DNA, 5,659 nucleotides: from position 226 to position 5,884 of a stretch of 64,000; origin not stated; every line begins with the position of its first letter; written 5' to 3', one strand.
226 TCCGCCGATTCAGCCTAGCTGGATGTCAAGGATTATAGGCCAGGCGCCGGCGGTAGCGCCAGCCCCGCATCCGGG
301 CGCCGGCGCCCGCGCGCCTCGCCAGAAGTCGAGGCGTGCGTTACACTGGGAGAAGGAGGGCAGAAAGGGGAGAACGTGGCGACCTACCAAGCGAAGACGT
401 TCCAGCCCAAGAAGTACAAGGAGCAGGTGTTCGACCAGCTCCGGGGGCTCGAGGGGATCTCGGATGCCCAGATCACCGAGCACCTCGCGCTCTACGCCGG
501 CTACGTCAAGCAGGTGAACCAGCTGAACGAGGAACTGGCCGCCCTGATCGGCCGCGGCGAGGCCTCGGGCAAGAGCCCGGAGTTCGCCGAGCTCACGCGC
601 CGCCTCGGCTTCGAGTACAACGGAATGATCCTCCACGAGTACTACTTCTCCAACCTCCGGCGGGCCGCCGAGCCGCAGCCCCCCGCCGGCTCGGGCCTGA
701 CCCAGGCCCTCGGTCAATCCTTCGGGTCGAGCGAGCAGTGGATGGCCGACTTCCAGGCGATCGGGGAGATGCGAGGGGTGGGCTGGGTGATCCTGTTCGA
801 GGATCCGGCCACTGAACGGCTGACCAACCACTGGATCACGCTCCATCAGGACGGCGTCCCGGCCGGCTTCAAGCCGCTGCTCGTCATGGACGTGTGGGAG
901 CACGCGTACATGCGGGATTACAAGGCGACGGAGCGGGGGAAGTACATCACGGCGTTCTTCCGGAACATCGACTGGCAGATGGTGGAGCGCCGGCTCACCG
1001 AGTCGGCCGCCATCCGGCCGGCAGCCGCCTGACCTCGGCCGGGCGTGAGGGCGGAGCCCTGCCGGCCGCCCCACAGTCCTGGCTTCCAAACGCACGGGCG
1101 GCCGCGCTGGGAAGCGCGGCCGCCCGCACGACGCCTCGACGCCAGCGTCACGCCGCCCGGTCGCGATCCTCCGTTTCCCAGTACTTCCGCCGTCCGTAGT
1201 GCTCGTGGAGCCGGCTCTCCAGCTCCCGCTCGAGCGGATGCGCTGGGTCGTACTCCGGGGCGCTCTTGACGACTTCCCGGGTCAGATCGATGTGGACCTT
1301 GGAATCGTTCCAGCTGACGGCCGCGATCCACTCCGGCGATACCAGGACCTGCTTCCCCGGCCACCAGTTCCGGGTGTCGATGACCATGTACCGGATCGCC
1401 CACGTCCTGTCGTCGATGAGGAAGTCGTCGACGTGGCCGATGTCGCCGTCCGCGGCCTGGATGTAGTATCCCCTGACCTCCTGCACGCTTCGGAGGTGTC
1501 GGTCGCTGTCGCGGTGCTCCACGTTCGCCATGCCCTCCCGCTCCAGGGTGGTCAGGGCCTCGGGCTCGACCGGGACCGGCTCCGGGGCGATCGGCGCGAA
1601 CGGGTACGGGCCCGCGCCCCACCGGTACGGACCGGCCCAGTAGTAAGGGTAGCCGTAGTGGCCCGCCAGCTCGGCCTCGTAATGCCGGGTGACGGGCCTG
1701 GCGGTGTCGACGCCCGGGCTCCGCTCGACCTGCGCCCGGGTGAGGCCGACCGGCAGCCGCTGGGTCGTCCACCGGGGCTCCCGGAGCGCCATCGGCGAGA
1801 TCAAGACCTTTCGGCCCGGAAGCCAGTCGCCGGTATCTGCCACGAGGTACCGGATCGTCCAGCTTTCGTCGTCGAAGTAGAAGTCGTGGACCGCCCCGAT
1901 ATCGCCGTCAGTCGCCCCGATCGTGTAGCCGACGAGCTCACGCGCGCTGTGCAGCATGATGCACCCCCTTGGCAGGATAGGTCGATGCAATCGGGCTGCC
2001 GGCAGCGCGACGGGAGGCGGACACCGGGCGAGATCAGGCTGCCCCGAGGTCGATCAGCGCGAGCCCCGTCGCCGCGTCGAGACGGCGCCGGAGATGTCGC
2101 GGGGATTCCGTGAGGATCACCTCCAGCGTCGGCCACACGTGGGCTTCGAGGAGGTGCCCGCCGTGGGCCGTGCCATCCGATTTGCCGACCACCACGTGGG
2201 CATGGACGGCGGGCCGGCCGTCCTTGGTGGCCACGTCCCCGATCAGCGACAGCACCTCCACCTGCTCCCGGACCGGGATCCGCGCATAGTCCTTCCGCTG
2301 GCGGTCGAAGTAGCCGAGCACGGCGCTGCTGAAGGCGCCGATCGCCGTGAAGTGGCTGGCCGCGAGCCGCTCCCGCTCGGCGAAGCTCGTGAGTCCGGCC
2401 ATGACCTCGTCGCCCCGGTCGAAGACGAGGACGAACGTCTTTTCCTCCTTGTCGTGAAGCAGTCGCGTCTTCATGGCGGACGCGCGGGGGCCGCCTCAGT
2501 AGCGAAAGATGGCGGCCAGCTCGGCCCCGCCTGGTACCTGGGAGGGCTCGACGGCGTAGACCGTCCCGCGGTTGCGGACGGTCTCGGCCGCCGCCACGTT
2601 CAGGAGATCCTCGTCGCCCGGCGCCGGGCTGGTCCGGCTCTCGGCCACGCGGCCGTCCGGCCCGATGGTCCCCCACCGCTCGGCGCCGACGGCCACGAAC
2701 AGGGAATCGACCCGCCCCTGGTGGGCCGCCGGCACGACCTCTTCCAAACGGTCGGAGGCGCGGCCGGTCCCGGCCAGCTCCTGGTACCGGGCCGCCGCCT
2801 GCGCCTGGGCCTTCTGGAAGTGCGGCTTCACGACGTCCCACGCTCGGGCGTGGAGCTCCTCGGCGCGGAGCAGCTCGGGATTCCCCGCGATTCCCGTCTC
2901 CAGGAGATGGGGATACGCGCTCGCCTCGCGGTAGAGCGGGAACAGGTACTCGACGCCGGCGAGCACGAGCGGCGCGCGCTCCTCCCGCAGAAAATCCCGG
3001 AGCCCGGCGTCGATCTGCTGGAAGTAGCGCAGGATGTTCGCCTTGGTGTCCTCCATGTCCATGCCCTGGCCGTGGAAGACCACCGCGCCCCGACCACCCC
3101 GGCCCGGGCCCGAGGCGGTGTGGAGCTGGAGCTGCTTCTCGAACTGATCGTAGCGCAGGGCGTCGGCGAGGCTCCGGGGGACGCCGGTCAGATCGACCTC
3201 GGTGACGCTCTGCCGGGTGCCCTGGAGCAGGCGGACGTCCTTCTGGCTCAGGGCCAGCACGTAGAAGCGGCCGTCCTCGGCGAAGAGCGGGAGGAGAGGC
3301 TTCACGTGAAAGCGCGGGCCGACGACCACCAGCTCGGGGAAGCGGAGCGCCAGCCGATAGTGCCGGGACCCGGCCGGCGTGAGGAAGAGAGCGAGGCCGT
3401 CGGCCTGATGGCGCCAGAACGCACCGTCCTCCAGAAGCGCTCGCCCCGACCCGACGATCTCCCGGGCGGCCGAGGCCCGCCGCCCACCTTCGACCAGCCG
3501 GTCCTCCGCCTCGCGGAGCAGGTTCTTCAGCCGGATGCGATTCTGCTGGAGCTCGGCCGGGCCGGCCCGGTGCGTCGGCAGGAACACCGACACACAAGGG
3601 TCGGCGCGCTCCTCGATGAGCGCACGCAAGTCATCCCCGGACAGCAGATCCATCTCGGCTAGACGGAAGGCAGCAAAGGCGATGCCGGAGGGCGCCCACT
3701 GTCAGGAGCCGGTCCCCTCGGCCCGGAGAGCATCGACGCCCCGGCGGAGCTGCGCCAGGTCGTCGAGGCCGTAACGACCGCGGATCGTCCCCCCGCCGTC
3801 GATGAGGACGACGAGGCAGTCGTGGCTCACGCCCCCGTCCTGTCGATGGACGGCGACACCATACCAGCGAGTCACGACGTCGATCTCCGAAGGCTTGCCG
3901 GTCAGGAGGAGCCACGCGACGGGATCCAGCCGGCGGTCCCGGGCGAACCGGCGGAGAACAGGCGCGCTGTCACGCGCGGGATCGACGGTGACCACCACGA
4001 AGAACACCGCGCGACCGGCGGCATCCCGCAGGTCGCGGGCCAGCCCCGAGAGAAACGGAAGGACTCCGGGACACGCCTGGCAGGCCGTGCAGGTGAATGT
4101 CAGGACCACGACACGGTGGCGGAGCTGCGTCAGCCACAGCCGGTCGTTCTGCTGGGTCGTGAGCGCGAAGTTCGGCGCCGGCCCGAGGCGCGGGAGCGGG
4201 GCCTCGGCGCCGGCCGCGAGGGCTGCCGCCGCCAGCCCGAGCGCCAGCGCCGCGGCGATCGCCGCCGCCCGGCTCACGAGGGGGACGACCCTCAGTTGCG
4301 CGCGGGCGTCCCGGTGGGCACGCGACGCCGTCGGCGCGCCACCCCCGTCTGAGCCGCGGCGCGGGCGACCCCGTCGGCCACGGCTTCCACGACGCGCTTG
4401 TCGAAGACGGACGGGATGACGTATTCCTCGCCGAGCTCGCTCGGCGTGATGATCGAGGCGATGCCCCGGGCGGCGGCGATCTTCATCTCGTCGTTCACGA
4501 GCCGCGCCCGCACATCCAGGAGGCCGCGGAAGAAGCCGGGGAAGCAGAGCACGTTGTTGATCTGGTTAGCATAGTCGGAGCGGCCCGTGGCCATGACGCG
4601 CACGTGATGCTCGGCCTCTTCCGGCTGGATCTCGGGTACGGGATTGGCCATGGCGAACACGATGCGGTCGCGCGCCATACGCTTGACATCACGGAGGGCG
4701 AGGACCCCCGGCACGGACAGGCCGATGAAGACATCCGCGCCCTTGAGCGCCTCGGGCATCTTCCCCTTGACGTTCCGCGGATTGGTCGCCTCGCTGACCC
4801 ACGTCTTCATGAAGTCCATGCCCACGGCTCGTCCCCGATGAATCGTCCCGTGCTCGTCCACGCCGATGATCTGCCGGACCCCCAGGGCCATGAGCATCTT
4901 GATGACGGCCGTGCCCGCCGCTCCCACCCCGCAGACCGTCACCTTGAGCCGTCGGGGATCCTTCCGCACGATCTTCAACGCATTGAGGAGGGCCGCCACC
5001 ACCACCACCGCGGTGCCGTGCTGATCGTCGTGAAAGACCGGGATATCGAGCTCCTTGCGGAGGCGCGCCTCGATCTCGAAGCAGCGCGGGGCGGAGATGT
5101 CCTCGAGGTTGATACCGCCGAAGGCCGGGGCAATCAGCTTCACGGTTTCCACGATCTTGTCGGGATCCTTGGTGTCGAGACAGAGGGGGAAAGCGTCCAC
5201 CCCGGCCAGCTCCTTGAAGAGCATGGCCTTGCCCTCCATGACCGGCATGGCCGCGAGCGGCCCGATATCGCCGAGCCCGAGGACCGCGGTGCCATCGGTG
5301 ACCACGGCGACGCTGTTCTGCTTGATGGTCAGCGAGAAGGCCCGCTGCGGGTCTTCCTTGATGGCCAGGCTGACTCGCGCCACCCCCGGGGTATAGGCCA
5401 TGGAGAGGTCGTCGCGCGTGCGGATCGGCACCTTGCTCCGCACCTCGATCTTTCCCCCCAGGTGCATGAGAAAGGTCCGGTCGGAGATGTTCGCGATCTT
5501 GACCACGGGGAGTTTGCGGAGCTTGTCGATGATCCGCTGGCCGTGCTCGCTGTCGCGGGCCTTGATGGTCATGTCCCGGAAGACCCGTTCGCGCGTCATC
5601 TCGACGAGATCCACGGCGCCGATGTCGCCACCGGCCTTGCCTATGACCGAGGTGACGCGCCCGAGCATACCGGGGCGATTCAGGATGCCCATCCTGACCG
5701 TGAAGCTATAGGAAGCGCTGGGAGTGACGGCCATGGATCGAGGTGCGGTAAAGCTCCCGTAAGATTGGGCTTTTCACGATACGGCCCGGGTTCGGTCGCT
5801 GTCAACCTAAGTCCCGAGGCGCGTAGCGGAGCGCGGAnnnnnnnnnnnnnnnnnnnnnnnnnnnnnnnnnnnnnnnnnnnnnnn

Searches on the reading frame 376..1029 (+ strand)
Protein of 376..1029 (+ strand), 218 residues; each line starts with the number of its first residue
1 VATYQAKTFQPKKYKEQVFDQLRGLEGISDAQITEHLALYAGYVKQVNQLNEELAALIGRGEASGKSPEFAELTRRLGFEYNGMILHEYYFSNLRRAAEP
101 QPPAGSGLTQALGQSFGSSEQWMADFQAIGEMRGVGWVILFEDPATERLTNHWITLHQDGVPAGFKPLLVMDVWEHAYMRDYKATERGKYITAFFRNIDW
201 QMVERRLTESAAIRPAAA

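Call 21: search_protein_families(library=pfam, proteins=[window:376-1029:+], max_evalue=0.00001)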
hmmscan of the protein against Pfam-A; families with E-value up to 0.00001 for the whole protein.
window:376-1029:+ (218 aa): 1 family
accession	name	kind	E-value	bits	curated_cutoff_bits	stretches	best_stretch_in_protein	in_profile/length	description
PF02777.23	Sod_Fe_C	-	1e-23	83.7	20.9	1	107-206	4-102/102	Iron/manganese superoxide dismutases, C-terminal domain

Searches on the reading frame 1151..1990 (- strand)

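Call 21: search_protein_families(library=pfam, proteins=[window:1151-1990:-], max_evalue=0.00001)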
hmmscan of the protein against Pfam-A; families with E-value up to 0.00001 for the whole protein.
window:1151-1990:- (280 aa): 1 family
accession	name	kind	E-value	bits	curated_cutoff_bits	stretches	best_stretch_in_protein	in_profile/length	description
PF05239.21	PRC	-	7.7e-11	42.3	21.2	0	15-65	5-56/78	PRC-barrel domain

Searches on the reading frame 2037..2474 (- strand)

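Call 21: search_protein_families(library=pfam, proteins=[window:2037-2474:-], max_evalue=0.00001)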
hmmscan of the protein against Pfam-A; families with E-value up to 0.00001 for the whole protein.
window:2037-2474:- (146 aa): 1 family
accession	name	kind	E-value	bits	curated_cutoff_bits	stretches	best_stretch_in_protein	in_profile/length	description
PF03479.20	PCC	-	5.3e-31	107.8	25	1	12-124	1-115/117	Plants and Prokaryotes Conserved (PCC) domain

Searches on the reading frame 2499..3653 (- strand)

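Call 21: search_protein_families(library=pfam, proteins=[window:2499-3653:-], max_evalue=0.00001)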
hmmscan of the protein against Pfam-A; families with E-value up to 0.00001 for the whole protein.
window:2499-3653:- (385 aa): 5 families
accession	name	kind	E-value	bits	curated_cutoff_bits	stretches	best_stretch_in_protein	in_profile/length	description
PF18845.6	baeRF_family3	-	4.8e-51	173.9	31.5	1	129-314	1-168/168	Bacterial archaeo-eukaryotic release factor family 3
PF18849.6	baeRF_family7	-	1e-49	168.8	27.2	1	130-277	1-144/144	Bacterial archaeo-eukaryotic release factor family 7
PF18848.6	baeRF_family6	-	3e-38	131.9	27.5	1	129-276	2-148/149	Bacterial archaeo-eukaryotic release factor family 6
PF18851.6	baeRF_family8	-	6.4e-22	78.4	27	1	130-280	4-138/141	Bacterial archaeo-eukaryotic release factor family 8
PF18855.6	baeRF_family11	-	5.6e-21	75.8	27.2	1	131-278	5-136/139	Bacterial archaeo-eukaryotic release factor family 11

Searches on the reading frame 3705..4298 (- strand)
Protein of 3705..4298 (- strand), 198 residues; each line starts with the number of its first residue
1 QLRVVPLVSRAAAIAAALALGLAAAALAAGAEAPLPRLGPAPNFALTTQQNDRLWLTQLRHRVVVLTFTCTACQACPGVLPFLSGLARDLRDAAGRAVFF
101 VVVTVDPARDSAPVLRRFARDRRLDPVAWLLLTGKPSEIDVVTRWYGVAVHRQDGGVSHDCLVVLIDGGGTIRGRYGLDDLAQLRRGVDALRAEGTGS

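Call 50: search_protein_families(library=pfam, proteins=[window:3705-4298:-], max_evalue=0.001)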
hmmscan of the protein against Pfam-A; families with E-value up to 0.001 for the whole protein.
window:3705-4298:- (198 aa): 2 families
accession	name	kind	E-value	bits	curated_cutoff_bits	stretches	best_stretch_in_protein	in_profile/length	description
PF02630.20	SCO1-SenC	-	9.9e-15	55.1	22.8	1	43-170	3-132/134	SCO1/SenC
PF00578.27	AhpC-TSA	-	3.6e-06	27.4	26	1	40-123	4-81/124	AhpC/TSA family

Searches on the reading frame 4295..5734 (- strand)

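Call 21: search_protein_families(library=pfam, proteins=[window:4295-5734:-], max_evalue=0.00001)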
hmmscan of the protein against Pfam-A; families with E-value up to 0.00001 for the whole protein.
window:4295-5734:- (480 aa): 3 families
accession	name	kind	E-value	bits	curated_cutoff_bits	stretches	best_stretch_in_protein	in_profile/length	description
PF00390.24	malic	-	1.7e-31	109.9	23.1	1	94-226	2-182/182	Malic enzyme, N-terminal domain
PF03949.21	Malic_M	-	2.1e-18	67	23.5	1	240-460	3-257/258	Malic enzyme, NAD binding domain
PF13291.12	ACT_4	-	2.4e-09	38.2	27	1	7-78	3-75/80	ACT domain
